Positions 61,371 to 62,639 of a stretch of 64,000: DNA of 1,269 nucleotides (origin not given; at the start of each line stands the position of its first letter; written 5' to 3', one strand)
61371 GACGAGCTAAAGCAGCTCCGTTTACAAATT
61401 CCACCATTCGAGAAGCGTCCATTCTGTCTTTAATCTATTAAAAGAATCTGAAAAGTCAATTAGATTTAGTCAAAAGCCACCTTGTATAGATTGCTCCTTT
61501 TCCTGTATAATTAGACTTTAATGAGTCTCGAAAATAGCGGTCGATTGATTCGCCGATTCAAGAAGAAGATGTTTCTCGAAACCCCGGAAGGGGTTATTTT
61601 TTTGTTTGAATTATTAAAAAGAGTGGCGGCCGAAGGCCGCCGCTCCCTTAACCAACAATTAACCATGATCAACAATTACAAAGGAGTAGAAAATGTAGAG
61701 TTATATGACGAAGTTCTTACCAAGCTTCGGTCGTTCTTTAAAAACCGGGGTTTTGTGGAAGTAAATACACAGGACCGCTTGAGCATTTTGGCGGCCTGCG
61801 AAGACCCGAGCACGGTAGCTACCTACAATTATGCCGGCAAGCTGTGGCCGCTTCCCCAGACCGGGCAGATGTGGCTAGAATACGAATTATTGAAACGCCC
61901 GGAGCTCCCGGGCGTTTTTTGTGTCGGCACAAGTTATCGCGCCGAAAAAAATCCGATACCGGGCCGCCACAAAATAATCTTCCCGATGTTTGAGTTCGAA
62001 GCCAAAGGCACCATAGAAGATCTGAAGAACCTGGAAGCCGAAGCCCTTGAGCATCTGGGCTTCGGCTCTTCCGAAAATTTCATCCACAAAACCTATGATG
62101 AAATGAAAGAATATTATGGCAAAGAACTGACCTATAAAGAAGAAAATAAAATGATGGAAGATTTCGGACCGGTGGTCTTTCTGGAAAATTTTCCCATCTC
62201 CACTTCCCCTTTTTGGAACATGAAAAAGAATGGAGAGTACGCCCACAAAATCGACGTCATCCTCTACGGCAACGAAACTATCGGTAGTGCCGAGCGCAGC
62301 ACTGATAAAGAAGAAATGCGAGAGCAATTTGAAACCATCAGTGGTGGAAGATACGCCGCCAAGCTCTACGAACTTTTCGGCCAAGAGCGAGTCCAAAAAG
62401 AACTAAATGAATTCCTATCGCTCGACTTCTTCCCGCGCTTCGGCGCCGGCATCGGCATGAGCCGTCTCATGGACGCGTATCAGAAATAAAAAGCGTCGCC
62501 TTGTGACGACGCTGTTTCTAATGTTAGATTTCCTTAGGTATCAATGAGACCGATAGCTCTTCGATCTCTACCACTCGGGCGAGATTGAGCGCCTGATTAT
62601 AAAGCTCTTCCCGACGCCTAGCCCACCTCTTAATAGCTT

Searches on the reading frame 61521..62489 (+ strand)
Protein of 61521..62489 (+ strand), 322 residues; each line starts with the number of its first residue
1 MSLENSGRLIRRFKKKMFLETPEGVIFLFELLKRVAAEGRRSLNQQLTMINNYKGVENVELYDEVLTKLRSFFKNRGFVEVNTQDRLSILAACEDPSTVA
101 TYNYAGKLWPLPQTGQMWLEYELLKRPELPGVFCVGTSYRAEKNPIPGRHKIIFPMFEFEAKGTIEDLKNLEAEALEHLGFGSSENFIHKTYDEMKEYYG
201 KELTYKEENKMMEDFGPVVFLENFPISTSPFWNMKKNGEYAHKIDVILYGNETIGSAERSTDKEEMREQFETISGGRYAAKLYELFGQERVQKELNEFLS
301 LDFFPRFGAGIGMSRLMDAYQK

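Call 78: search_protein_families(library=pfam, proteins=[window:61521-62489:+], max_evalue=0.00001)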
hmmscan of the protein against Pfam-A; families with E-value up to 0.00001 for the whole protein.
window:61521-62489:+ (322 aa): 1 family
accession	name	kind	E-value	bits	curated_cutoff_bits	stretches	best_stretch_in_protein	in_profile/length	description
PF00152.25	tRNA-synt_2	-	9.9e-17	61.4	25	1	49-317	12-289/308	tRNA synthetases class II (D, K and N)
